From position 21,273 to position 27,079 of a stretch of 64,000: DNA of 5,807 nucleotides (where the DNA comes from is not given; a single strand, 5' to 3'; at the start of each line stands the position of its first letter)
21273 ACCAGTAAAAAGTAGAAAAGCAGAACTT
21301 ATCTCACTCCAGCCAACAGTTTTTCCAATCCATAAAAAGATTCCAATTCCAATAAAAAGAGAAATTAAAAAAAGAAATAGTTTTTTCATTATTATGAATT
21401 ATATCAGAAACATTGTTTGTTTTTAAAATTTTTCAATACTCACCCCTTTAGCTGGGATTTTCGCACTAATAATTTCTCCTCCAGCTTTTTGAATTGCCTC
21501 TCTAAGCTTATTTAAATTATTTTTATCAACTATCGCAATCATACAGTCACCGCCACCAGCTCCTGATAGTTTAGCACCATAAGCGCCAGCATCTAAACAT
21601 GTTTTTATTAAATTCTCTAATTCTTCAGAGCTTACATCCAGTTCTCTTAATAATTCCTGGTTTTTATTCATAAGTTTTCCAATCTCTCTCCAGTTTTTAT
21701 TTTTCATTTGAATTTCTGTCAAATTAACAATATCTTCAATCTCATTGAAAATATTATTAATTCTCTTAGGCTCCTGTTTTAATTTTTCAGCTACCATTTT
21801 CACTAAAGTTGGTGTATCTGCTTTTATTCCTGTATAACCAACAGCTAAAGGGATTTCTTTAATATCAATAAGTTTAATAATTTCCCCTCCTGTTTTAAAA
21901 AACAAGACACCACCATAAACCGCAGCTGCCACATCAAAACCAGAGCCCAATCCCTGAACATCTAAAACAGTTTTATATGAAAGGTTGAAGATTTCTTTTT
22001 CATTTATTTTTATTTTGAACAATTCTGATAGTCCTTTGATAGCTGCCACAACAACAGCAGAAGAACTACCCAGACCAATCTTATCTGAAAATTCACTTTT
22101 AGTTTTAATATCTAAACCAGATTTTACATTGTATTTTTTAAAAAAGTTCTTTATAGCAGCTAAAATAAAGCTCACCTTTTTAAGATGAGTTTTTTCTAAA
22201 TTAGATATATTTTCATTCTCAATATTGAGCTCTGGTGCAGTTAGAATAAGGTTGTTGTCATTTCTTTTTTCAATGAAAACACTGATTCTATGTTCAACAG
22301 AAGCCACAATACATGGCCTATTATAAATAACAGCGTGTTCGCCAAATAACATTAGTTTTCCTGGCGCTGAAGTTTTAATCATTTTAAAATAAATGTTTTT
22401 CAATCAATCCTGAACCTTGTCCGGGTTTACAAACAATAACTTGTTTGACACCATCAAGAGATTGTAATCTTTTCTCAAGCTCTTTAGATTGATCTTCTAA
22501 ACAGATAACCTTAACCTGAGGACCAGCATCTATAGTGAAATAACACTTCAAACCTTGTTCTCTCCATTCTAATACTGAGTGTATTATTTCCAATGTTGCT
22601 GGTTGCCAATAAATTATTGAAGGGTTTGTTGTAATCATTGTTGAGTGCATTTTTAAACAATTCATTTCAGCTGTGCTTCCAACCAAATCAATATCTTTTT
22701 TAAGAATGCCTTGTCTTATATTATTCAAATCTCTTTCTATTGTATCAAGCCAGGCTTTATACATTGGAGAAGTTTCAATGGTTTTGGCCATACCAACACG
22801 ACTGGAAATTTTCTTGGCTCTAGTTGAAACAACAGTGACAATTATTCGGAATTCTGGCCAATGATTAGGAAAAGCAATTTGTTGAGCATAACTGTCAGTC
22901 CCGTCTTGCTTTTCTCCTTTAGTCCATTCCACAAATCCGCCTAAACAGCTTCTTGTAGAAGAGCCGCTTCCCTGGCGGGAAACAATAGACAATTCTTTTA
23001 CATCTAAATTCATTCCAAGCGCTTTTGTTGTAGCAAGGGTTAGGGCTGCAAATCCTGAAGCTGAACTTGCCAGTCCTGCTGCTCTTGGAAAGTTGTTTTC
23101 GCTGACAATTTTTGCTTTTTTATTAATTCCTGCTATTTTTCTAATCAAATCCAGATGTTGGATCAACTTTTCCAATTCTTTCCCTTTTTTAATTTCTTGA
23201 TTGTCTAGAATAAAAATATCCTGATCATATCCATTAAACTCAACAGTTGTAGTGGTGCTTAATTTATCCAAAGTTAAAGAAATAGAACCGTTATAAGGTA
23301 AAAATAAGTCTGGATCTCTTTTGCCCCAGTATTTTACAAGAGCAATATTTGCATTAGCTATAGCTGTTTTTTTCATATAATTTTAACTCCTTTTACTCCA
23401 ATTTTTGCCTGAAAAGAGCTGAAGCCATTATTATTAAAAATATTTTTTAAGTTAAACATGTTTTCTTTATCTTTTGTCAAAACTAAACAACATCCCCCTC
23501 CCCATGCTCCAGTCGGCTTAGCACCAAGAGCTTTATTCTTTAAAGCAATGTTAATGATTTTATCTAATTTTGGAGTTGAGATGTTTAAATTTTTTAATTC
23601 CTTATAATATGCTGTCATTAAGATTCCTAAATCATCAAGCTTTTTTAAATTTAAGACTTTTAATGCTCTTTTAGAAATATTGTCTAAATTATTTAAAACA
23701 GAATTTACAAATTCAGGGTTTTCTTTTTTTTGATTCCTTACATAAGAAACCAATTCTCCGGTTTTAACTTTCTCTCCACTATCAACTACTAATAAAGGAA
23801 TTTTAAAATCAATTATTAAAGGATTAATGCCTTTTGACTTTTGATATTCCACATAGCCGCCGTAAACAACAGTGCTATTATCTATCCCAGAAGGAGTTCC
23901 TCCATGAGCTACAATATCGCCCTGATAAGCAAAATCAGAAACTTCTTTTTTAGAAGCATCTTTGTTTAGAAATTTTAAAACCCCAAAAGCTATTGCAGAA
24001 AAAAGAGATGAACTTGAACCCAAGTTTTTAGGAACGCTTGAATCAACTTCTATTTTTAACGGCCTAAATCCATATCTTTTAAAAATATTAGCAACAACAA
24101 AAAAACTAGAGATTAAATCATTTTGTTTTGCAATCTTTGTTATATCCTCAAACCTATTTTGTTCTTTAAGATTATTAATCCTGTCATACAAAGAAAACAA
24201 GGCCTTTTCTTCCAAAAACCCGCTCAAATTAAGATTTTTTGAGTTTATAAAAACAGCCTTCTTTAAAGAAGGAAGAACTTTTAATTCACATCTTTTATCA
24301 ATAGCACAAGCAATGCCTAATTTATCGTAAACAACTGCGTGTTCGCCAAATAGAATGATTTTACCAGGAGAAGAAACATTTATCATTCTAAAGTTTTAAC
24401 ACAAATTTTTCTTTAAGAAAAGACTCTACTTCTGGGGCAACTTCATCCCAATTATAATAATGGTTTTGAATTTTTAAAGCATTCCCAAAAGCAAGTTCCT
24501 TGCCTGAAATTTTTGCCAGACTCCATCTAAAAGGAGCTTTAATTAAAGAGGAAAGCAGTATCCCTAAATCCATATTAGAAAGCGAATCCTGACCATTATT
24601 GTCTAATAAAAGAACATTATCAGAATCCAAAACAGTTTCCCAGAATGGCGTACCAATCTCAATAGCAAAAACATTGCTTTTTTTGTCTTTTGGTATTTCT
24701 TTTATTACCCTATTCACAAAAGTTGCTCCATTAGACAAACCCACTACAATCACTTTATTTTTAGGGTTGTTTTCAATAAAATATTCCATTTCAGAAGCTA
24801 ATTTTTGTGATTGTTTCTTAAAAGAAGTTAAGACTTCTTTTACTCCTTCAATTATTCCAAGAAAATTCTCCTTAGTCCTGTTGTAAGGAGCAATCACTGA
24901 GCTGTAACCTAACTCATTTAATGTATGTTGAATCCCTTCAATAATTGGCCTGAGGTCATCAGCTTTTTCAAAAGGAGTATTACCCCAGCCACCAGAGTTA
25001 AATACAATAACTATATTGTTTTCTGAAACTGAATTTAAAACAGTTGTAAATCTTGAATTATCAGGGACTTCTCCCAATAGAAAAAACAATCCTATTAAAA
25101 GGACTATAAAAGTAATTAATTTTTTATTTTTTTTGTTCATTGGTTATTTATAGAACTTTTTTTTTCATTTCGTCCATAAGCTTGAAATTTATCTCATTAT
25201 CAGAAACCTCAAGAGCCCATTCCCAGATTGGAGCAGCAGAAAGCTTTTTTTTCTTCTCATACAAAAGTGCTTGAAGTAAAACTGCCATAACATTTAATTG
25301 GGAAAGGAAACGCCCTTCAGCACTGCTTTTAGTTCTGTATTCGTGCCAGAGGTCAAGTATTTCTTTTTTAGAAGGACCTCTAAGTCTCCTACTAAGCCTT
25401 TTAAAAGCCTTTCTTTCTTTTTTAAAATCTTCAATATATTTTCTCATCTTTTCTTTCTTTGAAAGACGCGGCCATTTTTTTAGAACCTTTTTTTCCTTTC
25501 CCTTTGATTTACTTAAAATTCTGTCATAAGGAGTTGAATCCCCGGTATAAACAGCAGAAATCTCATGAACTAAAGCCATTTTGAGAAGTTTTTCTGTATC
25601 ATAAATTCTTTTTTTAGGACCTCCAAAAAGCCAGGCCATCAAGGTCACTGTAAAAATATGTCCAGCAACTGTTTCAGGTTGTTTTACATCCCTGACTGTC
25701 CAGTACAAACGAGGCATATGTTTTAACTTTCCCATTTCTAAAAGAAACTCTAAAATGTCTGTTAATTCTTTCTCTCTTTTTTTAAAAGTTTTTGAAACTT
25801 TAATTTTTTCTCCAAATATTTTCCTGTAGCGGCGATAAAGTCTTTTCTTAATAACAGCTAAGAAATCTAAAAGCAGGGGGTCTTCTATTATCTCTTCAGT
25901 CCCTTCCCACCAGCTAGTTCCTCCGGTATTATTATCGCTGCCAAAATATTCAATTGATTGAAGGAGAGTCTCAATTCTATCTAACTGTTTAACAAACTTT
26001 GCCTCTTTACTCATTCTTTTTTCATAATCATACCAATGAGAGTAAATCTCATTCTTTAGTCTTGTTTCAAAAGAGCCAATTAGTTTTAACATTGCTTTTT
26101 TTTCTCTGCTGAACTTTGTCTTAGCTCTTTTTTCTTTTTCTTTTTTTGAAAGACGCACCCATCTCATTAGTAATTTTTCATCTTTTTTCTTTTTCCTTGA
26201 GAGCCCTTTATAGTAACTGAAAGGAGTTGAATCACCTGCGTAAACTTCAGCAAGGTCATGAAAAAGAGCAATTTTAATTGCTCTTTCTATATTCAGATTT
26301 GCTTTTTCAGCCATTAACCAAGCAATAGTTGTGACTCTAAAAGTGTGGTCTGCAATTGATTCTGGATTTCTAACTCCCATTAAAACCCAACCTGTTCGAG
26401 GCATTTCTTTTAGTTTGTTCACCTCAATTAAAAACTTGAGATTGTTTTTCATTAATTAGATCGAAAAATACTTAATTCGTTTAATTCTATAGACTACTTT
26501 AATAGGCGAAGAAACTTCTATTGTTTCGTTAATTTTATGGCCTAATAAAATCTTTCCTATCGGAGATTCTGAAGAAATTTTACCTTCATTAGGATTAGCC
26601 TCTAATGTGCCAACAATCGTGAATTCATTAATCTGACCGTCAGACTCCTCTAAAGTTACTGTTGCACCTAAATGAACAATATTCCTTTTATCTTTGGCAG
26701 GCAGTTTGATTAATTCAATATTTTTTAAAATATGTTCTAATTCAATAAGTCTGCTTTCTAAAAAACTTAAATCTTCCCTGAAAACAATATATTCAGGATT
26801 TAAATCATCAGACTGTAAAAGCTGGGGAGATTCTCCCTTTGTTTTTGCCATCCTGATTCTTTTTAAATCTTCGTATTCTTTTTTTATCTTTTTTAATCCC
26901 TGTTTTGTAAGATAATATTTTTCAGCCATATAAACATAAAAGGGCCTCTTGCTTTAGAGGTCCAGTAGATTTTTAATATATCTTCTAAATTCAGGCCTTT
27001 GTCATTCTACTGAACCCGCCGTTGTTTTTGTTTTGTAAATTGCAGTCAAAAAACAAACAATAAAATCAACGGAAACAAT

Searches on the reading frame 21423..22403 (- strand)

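Call 62: search_protein_families(library=pfam, proteins=[window:21423-22403:-], max_evalue=0.00001)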
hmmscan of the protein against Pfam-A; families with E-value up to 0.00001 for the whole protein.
window:21423-22403:- (326 aa): 2 families
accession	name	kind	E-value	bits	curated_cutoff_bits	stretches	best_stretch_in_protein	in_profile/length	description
PF00288.32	GHMP_kinases_N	-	2.3e-19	69.8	22.3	1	79-165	2-87/87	GHMP kinases N terminal domain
PF08544.19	GHMP_kinases_C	-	7e-19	68.4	21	1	233-308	5-83/85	GHMP kinases C terminal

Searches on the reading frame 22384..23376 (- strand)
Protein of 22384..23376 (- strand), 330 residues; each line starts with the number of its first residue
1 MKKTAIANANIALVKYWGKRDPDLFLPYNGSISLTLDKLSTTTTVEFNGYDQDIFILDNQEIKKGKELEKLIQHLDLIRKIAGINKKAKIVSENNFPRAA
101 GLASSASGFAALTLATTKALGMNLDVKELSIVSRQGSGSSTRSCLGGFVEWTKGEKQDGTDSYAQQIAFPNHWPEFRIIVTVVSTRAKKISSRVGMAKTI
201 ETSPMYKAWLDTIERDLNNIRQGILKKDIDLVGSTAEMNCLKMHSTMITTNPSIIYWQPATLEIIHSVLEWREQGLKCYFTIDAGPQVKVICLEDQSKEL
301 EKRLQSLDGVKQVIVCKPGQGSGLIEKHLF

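Call 62: search_protein_families(library=pfam, proteins=[window:22384-23376:-], max_evalue=0.00001)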
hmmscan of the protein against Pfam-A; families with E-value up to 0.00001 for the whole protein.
window:22384-23376:- (330 aa): 3 families
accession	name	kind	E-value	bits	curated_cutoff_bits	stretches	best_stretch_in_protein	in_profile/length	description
PF22700.2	MVD-like_N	-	2.5e-58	196.6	27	1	7-164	1-157/157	Diphosphomevalonate decarboxylase-like N-terminal domain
PF18376.6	MDD_C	-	7.6e-19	68.7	23.2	1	178-306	1-132/186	Mevalonate 5-diphosphate decarboxylase C-terminal domain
PF00288.32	GHMP_kinases_N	-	6.7e-08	33.1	22.3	1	76-137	8-67/87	GHMP kinases N terminal domain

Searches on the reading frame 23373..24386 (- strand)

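Call 62: search_protein_families(library=pfam, proteins=[window:23373-24386:-], max_evalue=0.00001)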
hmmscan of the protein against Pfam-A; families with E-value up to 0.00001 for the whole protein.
window:23373-24386:- (337 aa): 2 families
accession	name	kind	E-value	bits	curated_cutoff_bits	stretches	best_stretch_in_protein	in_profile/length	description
PF08544.19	GHMP_kinases_C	-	4.2e-11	43.5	21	1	246-319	6-81/85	GHMP kinases C terminal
PF00288.32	GHMP_kinases_N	-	7.6e-10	39.3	22.3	1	98-177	7-87/87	GHMP kinases N terminal domain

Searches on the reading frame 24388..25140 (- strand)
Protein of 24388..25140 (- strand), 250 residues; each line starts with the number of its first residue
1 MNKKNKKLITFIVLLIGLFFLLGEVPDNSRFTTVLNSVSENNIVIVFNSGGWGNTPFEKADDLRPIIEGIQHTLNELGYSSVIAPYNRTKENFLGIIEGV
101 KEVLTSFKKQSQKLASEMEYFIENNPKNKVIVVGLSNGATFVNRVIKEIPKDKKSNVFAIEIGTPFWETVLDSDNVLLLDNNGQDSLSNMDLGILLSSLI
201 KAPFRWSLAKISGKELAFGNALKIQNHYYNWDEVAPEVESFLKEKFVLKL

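Call 62: search_protein_families(library=pfam, proteins=[window:24388-25140:-], max_evalue=0.00001)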
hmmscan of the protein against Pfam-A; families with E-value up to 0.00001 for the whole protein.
window:24388-25140:- (250 aa): 0 families

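Call 68: search_protein_families(library=pfam, proteins=[window:24388-25140:-], max_evalue=0.01)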
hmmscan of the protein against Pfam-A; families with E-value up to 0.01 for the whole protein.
window:24388-25140:- (250 aa): 1 family
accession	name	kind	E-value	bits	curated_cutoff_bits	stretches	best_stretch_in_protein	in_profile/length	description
PF01083.28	Cutinase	-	0.00087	19.7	25.9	1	108-160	59-111/173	Cutinase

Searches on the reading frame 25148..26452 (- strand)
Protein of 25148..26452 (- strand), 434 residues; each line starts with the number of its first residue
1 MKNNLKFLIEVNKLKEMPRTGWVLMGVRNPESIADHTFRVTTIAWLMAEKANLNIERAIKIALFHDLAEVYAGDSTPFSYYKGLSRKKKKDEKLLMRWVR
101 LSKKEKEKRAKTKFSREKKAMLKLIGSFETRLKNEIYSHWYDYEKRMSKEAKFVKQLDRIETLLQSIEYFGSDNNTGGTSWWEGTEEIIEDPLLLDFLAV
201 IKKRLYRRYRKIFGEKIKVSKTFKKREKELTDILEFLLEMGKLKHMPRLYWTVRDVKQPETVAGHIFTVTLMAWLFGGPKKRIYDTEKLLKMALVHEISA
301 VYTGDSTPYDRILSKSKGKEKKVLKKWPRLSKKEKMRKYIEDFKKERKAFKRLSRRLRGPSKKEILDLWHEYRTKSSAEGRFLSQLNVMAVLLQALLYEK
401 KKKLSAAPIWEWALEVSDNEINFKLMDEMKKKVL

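Call 62: search_protein_families(library=pfam, proteins=[window:25148-26452:-], max_evalue=0.00001)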
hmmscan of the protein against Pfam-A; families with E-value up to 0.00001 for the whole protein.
window:25148-26452:- (434 aa): 3 families
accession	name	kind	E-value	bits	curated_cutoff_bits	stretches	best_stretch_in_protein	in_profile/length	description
PF13023.12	HD_3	-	1.2e-65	220.8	22.5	2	11-175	1-140/165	HD domain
PF12917.13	YfbR-like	-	1.1e-20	74.5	25.9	1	6-82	1-82/182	5'-deoxynucleotidase YfbR-like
PF01966.28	HD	-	6.8e-15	55.8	22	1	34-162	2-115/116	HD domain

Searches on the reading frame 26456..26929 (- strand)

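Call 62: search_protein_families(library=pfam, proteins=[window:26456-26929:-], max_evalue=0.00001)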
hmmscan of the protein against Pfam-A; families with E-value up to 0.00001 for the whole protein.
window:26456-26929:- (157 aa): 2 families
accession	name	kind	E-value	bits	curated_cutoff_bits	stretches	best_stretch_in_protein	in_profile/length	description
PF01272.25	GreA_GreB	-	8.5e-20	71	26.9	1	83-154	4-77/77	Transcription elongation factor, GreA/GreB, C-term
PF03449.20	GreA_GreB_N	-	6.5e-09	36.3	24.5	1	6-72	2-70/71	Transcription elongation factor, N-terminal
